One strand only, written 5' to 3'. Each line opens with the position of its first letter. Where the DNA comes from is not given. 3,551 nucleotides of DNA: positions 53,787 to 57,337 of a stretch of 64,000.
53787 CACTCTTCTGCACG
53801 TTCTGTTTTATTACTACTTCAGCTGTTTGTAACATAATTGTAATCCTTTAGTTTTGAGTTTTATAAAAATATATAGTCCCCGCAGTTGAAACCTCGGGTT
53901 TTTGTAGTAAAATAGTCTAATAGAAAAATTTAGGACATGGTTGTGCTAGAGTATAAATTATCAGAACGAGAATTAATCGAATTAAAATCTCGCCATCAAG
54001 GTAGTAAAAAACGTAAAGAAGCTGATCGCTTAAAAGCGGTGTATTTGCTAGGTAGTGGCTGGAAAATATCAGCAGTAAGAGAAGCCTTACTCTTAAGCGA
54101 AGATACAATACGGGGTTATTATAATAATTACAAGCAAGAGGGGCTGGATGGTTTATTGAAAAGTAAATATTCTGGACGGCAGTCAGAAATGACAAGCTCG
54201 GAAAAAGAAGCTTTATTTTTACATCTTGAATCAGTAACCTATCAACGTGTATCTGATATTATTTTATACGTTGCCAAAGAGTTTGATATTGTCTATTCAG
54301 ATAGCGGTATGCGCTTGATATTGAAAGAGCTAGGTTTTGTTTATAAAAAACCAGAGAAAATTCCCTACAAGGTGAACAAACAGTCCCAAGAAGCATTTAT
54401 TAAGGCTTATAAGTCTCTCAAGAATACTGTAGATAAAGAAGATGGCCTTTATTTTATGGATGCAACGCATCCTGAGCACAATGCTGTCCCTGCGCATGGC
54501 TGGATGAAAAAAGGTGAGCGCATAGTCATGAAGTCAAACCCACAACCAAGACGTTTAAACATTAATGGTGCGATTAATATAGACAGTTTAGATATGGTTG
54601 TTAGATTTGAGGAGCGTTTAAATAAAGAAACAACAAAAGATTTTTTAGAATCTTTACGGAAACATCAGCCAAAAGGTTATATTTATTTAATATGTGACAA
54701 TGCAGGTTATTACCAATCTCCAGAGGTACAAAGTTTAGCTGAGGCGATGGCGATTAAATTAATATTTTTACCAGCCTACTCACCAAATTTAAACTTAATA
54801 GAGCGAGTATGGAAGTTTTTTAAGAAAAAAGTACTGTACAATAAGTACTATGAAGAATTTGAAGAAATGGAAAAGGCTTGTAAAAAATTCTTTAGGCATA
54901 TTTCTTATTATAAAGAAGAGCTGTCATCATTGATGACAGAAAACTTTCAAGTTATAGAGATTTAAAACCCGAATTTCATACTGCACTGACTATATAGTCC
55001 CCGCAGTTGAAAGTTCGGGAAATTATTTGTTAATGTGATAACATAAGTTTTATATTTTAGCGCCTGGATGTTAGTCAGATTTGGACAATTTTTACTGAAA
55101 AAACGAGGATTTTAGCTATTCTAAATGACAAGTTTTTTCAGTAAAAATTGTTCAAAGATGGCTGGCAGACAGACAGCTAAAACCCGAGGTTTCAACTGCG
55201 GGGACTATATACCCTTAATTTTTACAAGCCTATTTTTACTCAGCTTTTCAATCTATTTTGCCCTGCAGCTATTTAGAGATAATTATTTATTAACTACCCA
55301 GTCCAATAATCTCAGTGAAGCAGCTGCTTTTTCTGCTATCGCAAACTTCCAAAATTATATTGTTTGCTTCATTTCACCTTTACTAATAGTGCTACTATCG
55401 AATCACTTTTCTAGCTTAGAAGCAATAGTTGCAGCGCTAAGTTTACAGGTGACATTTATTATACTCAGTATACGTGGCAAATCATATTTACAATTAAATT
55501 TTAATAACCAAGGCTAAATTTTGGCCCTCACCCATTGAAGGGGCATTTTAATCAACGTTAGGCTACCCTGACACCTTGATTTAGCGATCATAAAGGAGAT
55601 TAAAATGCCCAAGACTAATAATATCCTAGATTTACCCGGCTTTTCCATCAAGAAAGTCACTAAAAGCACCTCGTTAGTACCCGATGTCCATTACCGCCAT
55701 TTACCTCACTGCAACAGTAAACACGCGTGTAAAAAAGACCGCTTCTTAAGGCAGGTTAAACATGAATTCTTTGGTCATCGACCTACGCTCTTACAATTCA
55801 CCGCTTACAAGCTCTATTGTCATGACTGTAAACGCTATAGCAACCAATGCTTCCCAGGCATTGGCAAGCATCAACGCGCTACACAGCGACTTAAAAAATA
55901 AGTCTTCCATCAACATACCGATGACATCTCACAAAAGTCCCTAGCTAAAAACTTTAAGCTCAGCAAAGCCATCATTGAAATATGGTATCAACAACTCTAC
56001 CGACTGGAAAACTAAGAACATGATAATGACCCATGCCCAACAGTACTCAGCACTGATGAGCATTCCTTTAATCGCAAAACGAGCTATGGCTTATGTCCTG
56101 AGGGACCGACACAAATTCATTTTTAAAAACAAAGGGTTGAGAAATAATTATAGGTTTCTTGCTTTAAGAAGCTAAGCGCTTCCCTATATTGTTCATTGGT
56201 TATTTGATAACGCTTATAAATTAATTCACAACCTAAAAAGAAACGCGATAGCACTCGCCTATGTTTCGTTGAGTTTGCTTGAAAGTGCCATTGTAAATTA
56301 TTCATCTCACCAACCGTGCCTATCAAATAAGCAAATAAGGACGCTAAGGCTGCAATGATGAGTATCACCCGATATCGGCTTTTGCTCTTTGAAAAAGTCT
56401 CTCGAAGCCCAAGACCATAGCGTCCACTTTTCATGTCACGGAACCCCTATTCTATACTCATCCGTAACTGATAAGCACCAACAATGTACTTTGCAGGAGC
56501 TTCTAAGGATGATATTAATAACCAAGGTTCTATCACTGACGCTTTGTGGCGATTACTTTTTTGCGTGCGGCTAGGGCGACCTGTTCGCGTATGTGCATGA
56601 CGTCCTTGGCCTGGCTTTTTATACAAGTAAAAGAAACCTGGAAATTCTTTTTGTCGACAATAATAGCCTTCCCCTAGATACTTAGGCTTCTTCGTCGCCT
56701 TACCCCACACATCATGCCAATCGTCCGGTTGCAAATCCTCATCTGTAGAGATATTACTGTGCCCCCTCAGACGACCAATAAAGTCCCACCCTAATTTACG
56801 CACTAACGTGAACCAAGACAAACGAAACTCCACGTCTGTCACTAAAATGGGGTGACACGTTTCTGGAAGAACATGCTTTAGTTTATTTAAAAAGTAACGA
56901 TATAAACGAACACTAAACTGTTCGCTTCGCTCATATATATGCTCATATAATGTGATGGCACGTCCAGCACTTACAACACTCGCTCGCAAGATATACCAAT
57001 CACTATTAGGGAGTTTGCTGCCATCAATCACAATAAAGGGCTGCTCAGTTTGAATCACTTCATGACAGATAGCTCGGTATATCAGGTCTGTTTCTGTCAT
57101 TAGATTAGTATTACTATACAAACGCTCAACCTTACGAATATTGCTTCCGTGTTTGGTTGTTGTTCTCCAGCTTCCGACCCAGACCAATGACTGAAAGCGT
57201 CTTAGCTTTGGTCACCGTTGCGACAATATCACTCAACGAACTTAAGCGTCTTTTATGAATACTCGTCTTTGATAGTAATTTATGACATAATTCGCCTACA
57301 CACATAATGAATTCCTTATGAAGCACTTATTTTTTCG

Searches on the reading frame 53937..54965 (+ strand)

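Call 63: search_protein_families(library=ncbifam, proteins=[window:53937-54965:+], max_evalue=0.00001)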
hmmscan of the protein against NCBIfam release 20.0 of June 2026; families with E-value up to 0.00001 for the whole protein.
window:53937-54965:+ (342 aa): 3 families
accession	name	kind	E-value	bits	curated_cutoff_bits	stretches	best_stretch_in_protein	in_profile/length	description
NF033545.0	transpos_IS630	equivalog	2e-65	221.2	100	1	31-322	2-298/299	IS630 family transposase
NF033577.2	transpos_IS481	equivalog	9.1e-15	54.9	224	1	37-322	8-266/284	IS481 family transposase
NF033516.0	transpos_IS3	equivalog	4.4e-09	36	160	1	224-321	251-350/369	IS3 family transposase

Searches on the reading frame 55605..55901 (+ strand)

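Call 63: search_protein_families(library=ncbifam, proteins=[window:55605-55901:+], max_evalue=0.00001)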
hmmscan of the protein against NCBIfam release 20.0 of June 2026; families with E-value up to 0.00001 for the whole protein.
window:55605-55901:+ (98 aa): 1 family
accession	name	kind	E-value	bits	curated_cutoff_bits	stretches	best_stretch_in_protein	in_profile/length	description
NF033550.5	transpos_ISL3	equivalog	5.1e-08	32.4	180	1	33-97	13-77/370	ISL3 family transposase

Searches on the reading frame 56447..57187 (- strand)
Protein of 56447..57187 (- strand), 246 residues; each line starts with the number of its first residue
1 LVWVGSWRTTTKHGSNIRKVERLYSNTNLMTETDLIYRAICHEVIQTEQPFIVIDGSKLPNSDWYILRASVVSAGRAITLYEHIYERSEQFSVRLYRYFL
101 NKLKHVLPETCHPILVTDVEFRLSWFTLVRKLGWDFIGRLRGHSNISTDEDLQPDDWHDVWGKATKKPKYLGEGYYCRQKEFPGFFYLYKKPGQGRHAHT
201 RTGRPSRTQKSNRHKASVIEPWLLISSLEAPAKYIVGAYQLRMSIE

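Call 63: search_protein_families(library=ncbifam, proteins=[window:56447-57187:-], max_evalue=0.00001)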
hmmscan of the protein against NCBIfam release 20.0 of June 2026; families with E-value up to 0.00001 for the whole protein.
window:56447-57187:- (246 aa): 1 family
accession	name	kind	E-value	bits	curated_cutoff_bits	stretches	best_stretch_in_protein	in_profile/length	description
NF033591.1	transpos_IS4_2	equivalog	1.3e-44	152.8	152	1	7-246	10-238/340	IS4 family transposase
